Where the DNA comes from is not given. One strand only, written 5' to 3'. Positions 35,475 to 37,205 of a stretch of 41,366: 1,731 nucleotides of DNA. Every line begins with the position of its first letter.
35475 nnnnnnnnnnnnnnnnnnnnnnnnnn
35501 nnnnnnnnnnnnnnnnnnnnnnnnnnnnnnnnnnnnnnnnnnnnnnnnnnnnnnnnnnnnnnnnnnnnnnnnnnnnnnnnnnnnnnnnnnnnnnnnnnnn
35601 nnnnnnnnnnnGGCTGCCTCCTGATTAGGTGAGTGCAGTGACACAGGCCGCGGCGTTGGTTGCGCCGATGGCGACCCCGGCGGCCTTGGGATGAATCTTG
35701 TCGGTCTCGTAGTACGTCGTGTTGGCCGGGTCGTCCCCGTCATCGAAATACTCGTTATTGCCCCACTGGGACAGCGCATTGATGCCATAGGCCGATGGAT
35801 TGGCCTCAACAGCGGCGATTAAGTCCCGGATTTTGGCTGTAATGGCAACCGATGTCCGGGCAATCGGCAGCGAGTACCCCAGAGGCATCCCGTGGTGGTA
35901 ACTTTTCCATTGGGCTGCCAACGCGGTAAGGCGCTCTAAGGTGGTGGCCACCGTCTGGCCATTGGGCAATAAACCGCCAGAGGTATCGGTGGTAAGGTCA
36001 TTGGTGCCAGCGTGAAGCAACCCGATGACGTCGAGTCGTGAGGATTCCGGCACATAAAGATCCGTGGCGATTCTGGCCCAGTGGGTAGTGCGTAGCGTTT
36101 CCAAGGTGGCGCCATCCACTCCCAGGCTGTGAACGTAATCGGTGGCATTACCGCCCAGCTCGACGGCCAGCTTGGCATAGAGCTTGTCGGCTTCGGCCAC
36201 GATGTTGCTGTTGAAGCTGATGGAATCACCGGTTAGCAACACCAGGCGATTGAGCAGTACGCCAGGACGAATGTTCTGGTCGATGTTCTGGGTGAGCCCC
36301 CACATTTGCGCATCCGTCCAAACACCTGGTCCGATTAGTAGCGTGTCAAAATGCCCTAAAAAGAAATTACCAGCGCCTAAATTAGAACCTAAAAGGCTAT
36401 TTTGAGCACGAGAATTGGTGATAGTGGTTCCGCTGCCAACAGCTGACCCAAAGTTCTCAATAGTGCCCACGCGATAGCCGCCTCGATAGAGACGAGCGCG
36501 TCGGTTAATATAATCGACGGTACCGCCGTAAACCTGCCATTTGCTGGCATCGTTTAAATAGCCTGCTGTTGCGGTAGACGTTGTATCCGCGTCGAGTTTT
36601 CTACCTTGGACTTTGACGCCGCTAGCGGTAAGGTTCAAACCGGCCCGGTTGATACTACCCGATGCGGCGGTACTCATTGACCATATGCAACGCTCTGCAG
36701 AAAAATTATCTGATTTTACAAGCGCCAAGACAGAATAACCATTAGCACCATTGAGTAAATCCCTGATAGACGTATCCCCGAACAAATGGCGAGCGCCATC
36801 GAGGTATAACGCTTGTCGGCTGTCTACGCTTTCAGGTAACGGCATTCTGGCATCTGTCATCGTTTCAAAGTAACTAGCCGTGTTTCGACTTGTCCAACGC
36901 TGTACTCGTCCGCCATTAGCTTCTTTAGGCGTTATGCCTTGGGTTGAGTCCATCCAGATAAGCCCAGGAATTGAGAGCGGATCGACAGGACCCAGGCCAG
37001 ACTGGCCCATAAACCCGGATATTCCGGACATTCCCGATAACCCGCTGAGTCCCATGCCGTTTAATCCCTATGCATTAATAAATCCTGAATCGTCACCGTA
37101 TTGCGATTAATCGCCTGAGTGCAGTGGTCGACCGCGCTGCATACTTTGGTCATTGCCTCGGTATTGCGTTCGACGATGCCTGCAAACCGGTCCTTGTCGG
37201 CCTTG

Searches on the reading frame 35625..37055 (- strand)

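Call 45: search_protein_families(library=pfam, proteins=[window:35625-37055:-], max_evalue=0.001)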
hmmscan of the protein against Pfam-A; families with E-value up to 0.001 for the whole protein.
window:35625-37055:- (476 aa): 1 family
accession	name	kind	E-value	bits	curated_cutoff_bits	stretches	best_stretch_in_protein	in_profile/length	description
PF13472.12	Lipase_GDSL_2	-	3.8e-07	31.2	32.9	1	276-462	3-177/178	GDSL-like Lipase/Acylhydrolase family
